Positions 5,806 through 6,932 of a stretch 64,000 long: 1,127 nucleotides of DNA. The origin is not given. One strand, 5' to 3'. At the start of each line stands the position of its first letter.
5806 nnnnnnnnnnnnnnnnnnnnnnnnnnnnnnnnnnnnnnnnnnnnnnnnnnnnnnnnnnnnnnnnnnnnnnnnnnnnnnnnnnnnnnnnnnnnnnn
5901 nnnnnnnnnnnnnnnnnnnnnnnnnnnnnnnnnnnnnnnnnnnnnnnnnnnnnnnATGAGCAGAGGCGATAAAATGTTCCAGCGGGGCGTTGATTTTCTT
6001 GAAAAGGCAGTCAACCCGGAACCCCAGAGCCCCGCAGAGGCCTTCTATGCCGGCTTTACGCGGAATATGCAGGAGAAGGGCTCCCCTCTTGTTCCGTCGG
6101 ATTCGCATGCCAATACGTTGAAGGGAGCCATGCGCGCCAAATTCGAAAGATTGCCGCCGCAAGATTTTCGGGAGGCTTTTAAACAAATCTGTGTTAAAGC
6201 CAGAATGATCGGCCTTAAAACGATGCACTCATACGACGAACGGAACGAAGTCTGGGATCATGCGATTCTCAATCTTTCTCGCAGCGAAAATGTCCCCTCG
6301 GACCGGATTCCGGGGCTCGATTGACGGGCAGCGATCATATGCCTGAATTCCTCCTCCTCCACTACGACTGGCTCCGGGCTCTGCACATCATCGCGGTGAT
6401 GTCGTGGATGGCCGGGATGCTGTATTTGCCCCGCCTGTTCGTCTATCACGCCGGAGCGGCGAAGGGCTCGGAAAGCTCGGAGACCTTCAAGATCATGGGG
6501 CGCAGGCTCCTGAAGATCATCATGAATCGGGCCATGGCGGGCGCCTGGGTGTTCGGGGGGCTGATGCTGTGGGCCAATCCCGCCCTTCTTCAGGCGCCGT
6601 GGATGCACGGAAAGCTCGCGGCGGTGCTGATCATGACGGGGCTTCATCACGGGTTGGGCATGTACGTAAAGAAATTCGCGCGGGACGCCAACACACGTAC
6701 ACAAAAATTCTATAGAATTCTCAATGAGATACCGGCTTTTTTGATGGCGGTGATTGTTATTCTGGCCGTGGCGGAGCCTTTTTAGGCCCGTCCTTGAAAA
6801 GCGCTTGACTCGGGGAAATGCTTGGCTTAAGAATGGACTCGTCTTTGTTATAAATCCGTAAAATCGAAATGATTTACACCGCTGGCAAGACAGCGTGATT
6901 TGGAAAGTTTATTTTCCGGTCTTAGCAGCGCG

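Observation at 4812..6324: Three tandem orphan paralogs, two with near-identical private promoters, inserted between hemH and hemJ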

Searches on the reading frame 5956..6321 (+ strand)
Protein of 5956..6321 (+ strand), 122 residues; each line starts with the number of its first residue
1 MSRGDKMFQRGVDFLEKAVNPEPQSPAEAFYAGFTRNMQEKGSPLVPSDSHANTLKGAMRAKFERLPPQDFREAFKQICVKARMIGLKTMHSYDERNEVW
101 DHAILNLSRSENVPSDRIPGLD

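Call 6: search_protein_families(library=pfam, proteins=[window:5956-6321:+], max_evalue=1)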
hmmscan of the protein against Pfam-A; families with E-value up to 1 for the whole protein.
window:5956-6321:+ (122 aa): 0 families

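Call 7: search_protein_families(library=ncbifam, proteins=[window:5956-6321:+], max_evalue=1)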
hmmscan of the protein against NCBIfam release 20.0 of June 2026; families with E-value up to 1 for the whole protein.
window:5956-6321:+ (122 aa): 1 family
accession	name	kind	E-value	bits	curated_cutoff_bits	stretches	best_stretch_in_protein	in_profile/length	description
NF007132.1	PRK09578.1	equivalog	0.13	11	512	1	73-106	61-94/396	MexX/AxyX family multidrug efflux RND transporter periplasmic adaptor subunit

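Call 8: find_homologous_proteins(query=window:5956-6321:+, max_evalue=0.01)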
Query window:5956-6321:+ (122 aa): 1 proteins with E <= 0.01 among 4 candidates.
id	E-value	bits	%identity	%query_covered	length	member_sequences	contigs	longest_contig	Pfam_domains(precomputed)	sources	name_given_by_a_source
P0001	1.8e-76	272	100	100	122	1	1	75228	-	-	-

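Call 11: find_homologous_proteins(query=A1, max_evalue=1)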
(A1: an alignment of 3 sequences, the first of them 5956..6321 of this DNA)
Query A1 (3 sequences) (122 aa, profile of the alignment): 3 proteins with E <= 1 among 337 candidates.
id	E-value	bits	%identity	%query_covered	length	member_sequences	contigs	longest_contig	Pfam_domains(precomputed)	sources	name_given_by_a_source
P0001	3.6e-58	213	100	100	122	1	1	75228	-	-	-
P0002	2.5e-48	182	44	39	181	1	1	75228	-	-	-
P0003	6.6e-41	158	30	89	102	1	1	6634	-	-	-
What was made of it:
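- Word-index searches (calls 8, 11).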

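Call 13: find_encoding_contigs(protein=P0003, flank=10000)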
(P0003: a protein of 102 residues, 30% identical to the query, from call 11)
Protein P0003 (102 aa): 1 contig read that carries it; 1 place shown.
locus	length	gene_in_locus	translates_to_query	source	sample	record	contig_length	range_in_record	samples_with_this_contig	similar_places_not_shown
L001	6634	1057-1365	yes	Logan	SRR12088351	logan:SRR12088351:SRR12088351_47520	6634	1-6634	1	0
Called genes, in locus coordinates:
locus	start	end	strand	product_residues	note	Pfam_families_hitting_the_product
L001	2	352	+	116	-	?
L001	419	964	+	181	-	-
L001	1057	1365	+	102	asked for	-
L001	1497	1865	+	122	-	-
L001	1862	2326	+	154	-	PF03653:UPF0093, PF05425:CopD (weak)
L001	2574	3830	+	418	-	PF07498:Rho_N, PF07497:Rho_RNA_bind, PF00006:ATP-synt_ab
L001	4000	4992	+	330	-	PF00805:Pentapeptide (weak), PF13576:Pentapeptide_3 (faint), PF00805:Pentapeptide (weak), PF13599:Pentapeptide_4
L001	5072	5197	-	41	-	PF00444:Ribosomal_L36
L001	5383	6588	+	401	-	PF00027:cNMP_binding, PF00563:EAL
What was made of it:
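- Checked: ATG 5516 (102 aa) matches the other two N-termini (all begin ATG-AG[CT], Met-Ser) and the gene call in an independent assembly (call 13).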

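Call 19: search_protein_representatives(alignment_id=A1)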
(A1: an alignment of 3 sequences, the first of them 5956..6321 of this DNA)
Query: 3 sequences, 122 profile positions. Proteins with E-value up to 0.001 (for the whole library): 5; up to 1e-10: 3; up to 1e-30: 3. The best 5 are listed.
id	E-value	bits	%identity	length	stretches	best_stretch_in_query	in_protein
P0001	1.1e-58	213.2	-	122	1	1-122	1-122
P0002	7.9e-49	181.5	-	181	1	1-122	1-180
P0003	2.1e-41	157.5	-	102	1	1-110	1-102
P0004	1.1e-05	42.1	-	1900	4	21-56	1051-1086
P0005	1.4e-04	38.5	-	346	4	64-102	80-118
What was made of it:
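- The only non-self, non-trivial hit in 1.84 billion proteins is P0005 (call 19).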

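Call 29: predict_structure(alignment_id=A1)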
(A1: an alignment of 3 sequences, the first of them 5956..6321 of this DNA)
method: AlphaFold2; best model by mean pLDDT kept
length: 122 residues; sequences in the alignment: 3
mean_pLDDT: 54.9   pTM: 0.44
mean pLDDT of the five models: 54.9, 53.7, 49.8, 49.5, 46.8
residues with pLDDT >= 90: 0; 70-90: 13; 50-70: 60; < 50: 49
segments of 3 or more residues with pLDDT < 50: 26-58, 107-115, 117-122
pLDDT, mean of each block of 10 residues (from residue 1): 66 64 48 39 37 47 62 71 66 67 53 42 36
secondary structure, 60 per line:
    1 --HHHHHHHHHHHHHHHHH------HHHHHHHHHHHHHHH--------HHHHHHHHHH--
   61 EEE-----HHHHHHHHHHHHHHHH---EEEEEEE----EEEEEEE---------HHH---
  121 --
elements in order: H3-19 H26-40 H49-58 E61-63 H69-84 E88-94 E99-105
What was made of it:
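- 5956..6324 (+): ORF3, 122 aa: the member that links ORF1 and ORF2. AlphaFold2 gives an N-terminal helix and, in the C-block, helix 69-84 plus a beta-hairpin 88-105, at low confidence (call 29).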

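Call 30: search_protein_families(library=pfam, proteins=[P0005], max_evalue=1)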
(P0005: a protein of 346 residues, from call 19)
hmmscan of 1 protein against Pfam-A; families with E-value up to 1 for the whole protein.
P0005 (346 aa): 6 families
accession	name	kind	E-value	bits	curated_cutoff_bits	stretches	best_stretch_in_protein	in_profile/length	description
PF12249.13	AftA_C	-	0.0028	17.8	25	0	164-196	89-121/177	Arabinofuranosyltransferase A C terminal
PF23795.1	SH3_YKFC_2nd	-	0.072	13.4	27.4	0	5-29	31-55/57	YKFC SH3b2 domain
PF19269.4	Anticodon_2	-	0.22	12.4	23.6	0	163-188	75-100/141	Anticodon binding domain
PF25200.1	DUF7833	-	0.28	11.6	24.3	0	69-91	32-57/63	Family of unknown function (DUF7833)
PF09905.14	VF530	-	0.49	11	27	0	168-196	22-50/63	DNA-binding protein VF530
PF08234.17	Spindle_Spc25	-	0.61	10.8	22.3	0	171-184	54-67/73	Chromosome segregation protein Spc25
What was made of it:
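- The repeat module itself has no Pfam model or known function (call 30).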

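Call 31: search_protein_families(library=phrogs, proteins=[window:5956-6321:+, P0005], max_evalue=1)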
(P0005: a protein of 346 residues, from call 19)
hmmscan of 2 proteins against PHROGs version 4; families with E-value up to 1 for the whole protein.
window:5956-6321:+ (122 aa): 1 family
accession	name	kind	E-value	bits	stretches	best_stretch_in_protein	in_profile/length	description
phrog_1921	-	unknown function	0.049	14.9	1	61-103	42-83/117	-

P0005 (346 aa): 9 families
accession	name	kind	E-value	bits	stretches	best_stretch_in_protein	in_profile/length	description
phrog_9084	-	DNA, RNA and nucleotide metabolism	4.9e-08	34.2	1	202-317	38-153/187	homing endonuclease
phrog_4635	-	unknown function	0.00016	22.9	0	173-207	35-69/103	-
phrog_31701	-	unknown function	0.047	15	0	121-147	57-83/89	-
phrog_25567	-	unknown function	0.066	14.1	0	37-78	6-47/115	-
phrog_7298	-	unknown function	0.077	14.5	0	66-90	55-79/95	-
phrog_28782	-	unknown function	0.28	12.3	0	174-213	39-79/154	-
phrog_38756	-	unknown function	0.36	12.2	0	123-165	6-48/74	-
phrog_1479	-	unknown function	0.41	11.9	0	59-80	18-39/124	-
phrog_25872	-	unknown function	0.68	11.2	0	119-172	11-64/138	-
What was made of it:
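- On Any Pfam / NCBIfam / PHROGs / PADLOC family: The best PHROG hit was E 0.049 to an unknown-function family (call 31).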

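Call 32: search_protein_families(library=padloc, proteins=[window:5956-6321:+], max_evalue=1)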
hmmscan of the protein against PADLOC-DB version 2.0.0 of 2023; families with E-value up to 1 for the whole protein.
window:5956-6321:+ (122 aa): 0 families

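Call 35: search_solved_structures(query=A1, max_evalue=10, show_alignments=2)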
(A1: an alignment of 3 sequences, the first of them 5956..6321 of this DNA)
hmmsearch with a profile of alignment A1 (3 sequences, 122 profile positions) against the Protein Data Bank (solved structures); distinct sequences matched with E-value up to 10: 1.
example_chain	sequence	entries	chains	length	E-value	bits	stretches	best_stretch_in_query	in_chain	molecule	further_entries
1ln0_A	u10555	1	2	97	0.53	14.1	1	54-107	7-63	intron-associated endonuclease 1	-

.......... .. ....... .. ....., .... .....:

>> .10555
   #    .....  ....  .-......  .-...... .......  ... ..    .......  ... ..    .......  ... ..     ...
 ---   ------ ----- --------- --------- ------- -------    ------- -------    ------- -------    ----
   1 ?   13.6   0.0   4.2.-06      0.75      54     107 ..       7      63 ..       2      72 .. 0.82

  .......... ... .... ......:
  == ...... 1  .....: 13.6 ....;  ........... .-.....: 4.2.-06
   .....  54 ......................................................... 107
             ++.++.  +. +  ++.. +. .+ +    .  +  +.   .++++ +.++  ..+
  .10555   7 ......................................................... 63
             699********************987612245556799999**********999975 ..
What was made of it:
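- Closest known: GIY-YIG nuclease domain. Same: ORF3 54-107 aligns to I-TevI 7-63, including the D-F-x-x-x-[FW]-K helix (call 35).
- The best PDB sequence hit is also a homing endonuclease, I-TevI (call 35). The I-TevI hit has E 0.53, and the catalytic Arg aligns with the family's invariant Ala (call 35).
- Tried and rejected: E 0.53 and the catalytic residues are absent (call 35).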

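Call 36: fold_search(model_id=the predicted structure, library=pdb)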
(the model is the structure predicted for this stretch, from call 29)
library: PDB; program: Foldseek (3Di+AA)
matches with E <= 10: 634; with E <= 0.001: 0
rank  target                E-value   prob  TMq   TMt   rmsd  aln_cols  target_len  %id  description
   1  22oz_D                3.6e-01  0.08  0.19  0.16  17.1       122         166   16  Structural insights into HpaR-mediated recognition of hrpX and hrpG in Xanthomonas campestris pv. campestris (released 2026-03-11)
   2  2pt7_G                4.4e-01  0.16  0.25  0.22  11.8        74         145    8  Crystal structure of Cag VirB11 (HP0525) and an inhibitory protein (HP1451) (released 2007-11-13)
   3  5xy3_X                4.4e-01  0.12  0.20  0.22   9.5        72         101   14  Large subunit of Trichomonas vaginalis ribosome (released 2017-08-30)
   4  8scb_X                4.4e-01  0.11  0.18  0.19   8.6        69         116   13  Terminating ribosome with SRI-41315 (released 2023-12-27)
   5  6xjf_A                5.0e-01  0.13  0.25  0.28  10.4        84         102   10  X-ray crystal structure of Pyrococcus furiosus general transcription factor TFE-alpha (SeMet labeled protein) (released 2020-07-08)
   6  2lrr_MODEL_1_A        5.7e-01  0.16  0.26  0.38   7.6        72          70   14  Solution structure of the R3H domain from human Smubp-2 in complex with 2'-deoxyguanosine-5'-monophosphate (released 2012-10-24)
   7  5m32_o                5.7e-01  0.10  0.21  0.27   9.4        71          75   13  Human 26S proteasome in complex with Oprozomib (released 2017-07-05)
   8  6eri_AT               5.7e-01  0.09  0.19  0.23  10.7        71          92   15  Structure of the chloroplast ribosome with chl-RRF and hibernation-promoting factor (released 2018-04-18)
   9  5kkp                  6.0e-01  0.11  0.23  0.08   9.8        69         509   20  Crystal Structure of Human Pseudouridylate Synthase 7 (released 2016-08-17)
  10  6ocv_MODEL_1_A        6.4e-01  0.13  0.32  0.24   9.2       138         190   13  Solution structure of the H-NOX protein from Shewanella woodyi in the Fe(II)CO ligation state (released 2020-05-06)
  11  1whr_MODEL_1_A        6.9e-01  0.15  0.28  0.27  12.1       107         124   10  Solution structure of the R3H domain from human hypothetical protein BAA76846 (released 2004-11-28)
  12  4unb_G                7.8e-01  0.41  0.25  0.19   2.9        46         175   13  THE CRYSTAL STRUCTURE OF I-DMOI IN COMPLEX WITH ITS TARGET DNA AT 6 DAYS INCUBATION IN 5MM MN (STATE 5) (released 2014-12-17)
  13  2cpm_MODEL_1_A        7.8e-01  0.20  0.34  0.41   6.1       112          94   11  Solution structure of the R3H domain of human sperm-associated antigen 7 (released 2005-11-19)
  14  5o6g_D                8.3e-01  0.15  0.25  0.19  10.5        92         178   12  Structures and dynamics of mesophilic variants from the homing endonuclease I-DmoI (released 2017-12-06)
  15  3hz7                  8.9e-01  0.21  0.26  0.39   8.3        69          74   10  Crystal Structure of the SirA-like protein (DSY4693) from Desulfitobacterium hafniense, Northeast Structural Genomics Co (released 2009-07-07)
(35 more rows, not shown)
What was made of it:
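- Tried and rejected: Foldseek against PDB gave nothing at E 0.001 or better (call 36).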

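Call 42: find_encoding_contigs(protein=P0001, flank=10000, max_places=6)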
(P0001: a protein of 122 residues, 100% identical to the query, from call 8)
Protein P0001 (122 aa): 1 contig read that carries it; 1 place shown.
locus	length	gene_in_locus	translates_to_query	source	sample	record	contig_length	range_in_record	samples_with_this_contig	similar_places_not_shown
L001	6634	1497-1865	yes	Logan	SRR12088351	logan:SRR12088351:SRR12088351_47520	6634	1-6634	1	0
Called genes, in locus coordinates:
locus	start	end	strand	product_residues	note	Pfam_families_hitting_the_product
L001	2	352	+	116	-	?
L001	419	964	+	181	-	-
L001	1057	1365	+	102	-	-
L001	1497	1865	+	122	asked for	-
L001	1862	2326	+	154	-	PF03653:UPF0093, PF05425:CopD (weak)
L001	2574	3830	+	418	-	PF07498:Rho_N, PF07497:Rho_RNA_bind, PF00006:ATP-synt_ab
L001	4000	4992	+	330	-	PF00805:Pentapeptide (weak), PF13576:Pentapeptide_3 (faint), PF00805:Pentapeptide (weak), PF13599:Pentapeptide_4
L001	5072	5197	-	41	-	PF00444:Ribosomal_L36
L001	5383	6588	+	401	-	PF00027:cNMP_binding, PF00563:EAL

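Call 43: find_related_loci(query=A1, collection=genome_contigs, flank=6000)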
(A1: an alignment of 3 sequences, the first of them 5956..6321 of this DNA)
Query A1 (122 aa) in genome_contigs; peptide patterns used: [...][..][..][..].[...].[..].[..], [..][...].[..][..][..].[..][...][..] (x = any residue, [..] = any of these).
274 stretches matched a pattern, but none encodes a relative of the query by tblastn (E <= 1e-3).

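Call 44: find_related_loci(query=A1, collection=metagenome_contigs, flank=6000)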
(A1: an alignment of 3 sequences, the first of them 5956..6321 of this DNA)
Query A1 (122 aa) in metagenome_contigs; peptide patterns used: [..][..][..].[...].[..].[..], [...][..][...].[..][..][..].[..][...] (x = any residue, [..] = any of these).
600 stretches matched a pattern, but none encodes a relative of the query by tblastn (E <= 1e-3).

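Call 45: find_related_loci(query=A1, collection=viral_contigs, flank=6000)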
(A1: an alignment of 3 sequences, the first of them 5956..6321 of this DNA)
Query A1 (122 aa) in viral_contigs; peptide patterns used: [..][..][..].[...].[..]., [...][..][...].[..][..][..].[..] (x = any residue, [..] = any of these).
187 stretches matched a pattern, but none encodes a relative of the query by tblastn (E <= 1e-3).
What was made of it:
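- Genome, metagenome and viral contig scans (calls 43-45).
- Tried and rejected: No relatives (calls 43-45).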

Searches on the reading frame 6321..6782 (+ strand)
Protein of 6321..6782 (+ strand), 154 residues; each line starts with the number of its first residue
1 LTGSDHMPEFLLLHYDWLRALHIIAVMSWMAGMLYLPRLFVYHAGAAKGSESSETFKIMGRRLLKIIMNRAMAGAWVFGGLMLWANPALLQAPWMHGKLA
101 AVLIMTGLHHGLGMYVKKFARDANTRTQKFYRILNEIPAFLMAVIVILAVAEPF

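Call 7: search_protein_families(library=ncbifam, proteins=[window:6321-6782:+], max_evalue=1)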
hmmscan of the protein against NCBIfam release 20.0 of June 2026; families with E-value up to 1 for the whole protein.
window:6321-6782:+ (154 aa): 1 family
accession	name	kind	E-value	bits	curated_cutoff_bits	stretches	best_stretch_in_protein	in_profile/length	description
TIGR00701.1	TIGR00701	equivalog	4e-45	153.4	138.05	1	15-154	2-141/142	protoporphyrinogen oxidase HemJ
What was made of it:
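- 6321..6785 (+): hemJ (protoporphyrinogen oxidase), right flank. Start is either TTG 6321, overlapping the ORF3 stop, or ATG 6339, 14 nt after it. TIGR00701, E 4e-45, aligned from residue 15 of the 154-aa ORF (call 7).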
